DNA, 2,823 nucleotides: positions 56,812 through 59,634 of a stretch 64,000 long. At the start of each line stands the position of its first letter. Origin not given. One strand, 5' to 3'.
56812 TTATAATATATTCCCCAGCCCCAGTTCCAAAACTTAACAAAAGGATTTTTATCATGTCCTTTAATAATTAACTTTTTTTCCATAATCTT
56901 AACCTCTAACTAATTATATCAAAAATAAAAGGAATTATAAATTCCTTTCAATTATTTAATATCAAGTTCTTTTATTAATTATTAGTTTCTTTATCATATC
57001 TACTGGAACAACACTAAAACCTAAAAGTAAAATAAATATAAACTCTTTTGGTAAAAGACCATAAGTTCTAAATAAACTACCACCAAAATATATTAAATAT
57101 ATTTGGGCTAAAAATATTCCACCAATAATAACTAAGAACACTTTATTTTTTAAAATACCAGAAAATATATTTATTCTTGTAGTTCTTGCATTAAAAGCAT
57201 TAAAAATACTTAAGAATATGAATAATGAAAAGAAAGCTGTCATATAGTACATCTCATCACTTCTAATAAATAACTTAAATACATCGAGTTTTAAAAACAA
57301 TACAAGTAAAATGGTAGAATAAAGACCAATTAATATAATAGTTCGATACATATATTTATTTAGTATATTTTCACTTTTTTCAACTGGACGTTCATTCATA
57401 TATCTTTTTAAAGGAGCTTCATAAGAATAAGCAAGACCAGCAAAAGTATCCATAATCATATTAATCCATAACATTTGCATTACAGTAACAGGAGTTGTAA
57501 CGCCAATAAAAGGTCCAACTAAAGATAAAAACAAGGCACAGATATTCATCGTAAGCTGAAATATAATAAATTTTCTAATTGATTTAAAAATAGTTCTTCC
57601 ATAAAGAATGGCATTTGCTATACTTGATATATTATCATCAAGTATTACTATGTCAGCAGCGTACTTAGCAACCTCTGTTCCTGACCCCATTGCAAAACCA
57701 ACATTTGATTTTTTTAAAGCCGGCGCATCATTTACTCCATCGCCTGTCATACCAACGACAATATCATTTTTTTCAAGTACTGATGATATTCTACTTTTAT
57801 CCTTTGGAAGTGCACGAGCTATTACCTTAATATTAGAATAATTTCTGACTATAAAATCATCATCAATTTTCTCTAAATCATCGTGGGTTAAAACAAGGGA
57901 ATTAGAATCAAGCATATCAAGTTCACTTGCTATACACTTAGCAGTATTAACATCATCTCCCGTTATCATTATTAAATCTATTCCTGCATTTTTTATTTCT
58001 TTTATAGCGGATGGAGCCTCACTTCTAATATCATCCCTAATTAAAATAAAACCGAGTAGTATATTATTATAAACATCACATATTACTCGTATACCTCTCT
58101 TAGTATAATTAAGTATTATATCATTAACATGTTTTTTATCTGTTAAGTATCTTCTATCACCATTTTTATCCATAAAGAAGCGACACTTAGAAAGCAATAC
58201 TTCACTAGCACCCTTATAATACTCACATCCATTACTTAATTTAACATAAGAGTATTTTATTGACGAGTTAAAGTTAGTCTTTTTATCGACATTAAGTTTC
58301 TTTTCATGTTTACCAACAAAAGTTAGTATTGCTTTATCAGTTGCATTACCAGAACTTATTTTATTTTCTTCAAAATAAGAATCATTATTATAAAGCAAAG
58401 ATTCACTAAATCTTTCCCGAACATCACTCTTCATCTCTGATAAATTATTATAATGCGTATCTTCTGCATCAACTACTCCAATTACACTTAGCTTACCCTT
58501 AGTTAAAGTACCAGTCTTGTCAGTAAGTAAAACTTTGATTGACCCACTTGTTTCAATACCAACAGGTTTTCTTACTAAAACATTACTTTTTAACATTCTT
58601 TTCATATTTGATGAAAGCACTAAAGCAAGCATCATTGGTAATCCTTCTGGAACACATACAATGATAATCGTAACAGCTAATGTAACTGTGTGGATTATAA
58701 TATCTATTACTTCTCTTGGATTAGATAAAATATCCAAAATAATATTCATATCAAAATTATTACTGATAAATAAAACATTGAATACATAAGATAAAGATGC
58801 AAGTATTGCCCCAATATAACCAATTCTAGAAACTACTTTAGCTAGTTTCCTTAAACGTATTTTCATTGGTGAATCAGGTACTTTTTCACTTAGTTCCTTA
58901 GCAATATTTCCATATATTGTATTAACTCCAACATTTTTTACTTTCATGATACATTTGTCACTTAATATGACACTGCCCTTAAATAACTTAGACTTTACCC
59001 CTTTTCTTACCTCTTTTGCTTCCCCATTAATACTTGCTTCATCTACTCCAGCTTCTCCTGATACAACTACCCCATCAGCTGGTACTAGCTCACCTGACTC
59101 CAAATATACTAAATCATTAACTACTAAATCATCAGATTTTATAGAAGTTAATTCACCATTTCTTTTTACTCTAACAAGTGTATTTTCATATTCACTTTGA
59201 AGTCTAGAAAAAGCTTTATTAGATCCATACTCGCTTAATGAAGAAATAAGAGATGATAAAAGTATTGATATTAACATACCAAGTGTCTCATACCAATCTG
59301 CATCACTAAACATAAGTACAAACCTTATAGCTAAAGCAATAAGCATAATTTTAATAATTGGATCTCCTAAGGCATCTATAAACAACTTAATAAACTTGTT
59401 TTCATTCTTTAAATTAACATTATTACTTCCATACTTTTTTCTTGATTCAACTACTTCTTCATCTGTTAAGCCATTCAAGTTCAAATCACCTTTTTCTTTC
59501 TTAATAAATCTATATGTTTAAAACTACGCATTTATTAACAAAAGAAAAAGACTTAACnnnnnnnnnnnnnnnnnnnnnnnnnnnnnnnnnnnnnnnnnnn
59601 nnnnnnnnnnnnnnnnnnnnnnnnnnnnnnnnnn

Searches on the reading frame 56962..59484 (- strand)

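Call 55: search_protein_families(library=ncbifam, max_evalue=0.00001, proteins=[window:56962-59484:-])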
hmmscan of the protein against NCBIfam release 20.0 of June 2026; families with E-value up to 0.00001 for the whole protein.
window:56962-59484:- (840 aa): 20 families
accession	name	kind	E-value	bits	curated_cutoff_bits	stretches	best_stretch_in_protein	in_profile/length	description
TIGR01517.1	ATPase-IIB_Ca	equivalog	5.2e-168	560.9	507.05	1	4-834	54-878/882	calcium-translocating P-type ATPase, PMCA-type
TIGR01522.1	ATPase-IIA2_Ca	equivalog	2.2e-109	366.5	798.3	1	4-839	22-853/854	calcium-transporting P-type ATPase, PMR1-type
TIGR01116.1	ATPase-IIA1_Ca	equivalog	1.5e-87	294.5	703.4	1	37-835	3-797/799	calcium-translocating P-type ATPase, SERCA-type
TIGR01647.1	ATPase-IIIA_H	equivalog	4.5e-83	279.7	615.5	1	5-760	1-712/755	plasma-membrane proton-efflux P-type ATPase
TIGR01525.1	ATPase-IB_hvy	subfamily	6.3e-83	279.5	346.25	2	47-535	3-438/560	heavy metal translocating P-type ATPase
TIGR01494.1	ATPase_P-type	subfamily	3.2e-79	266.6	62.3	4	552-667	363-473/478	HAD-IC family P-type ATPase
TIGR01657.1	P-ATPase-V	hypoth_equivalog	3.4e-63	213.6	618.25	4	542-729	770-946/1055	ATP13A2 family polyamine export P-type ATPase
TIGR01511.1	ATPase-IB1_Cu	subfamily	2.2e-62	211.7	397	4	551-654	407-507/542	copper-translocating P-type ATPase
TIGR01523.1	ATPase-IID_K-Na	equivalog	7.4e-62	209.2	645.05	2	475-722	582-845/997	potassium/sodium efflux P-type ATPase, fungal-type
TIGR01524.1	ATPase-IIIB_Mg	equivalog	2.5e-57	194.4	610.75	1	4-731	32-753/867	magnesium-translocating P-type ATPase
TIGR01512.1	ATPase-IB2_Cd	subfamily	1.6e-54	185.5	313.5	4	553-658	366-468/494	cadmium family heavy metal-translocating P-type ATPase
TIGR01106.1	ATPase-IIC_X-K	subfamily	9e-53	179.4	946.1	2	536-709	643-820/997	Na,H/K antiporter P-type ATPase subunit alpha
NF011702.0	PRK15122.1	subfamily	1.7e-51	175.2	975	2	470-726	539-787/907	magnesium-translocating P-type ATPase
NF007952.0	PRK10671.1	equivalog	2.6e-40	138.4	1316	3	61-344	286-549/838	copper-exporting P-type ATPase CopA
NF008262.1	PRK11033.1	equivalog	4.2e-39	134.6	1005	2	551-663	597-704/731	zinc/cadmium/mercury/lead-transporting ATPase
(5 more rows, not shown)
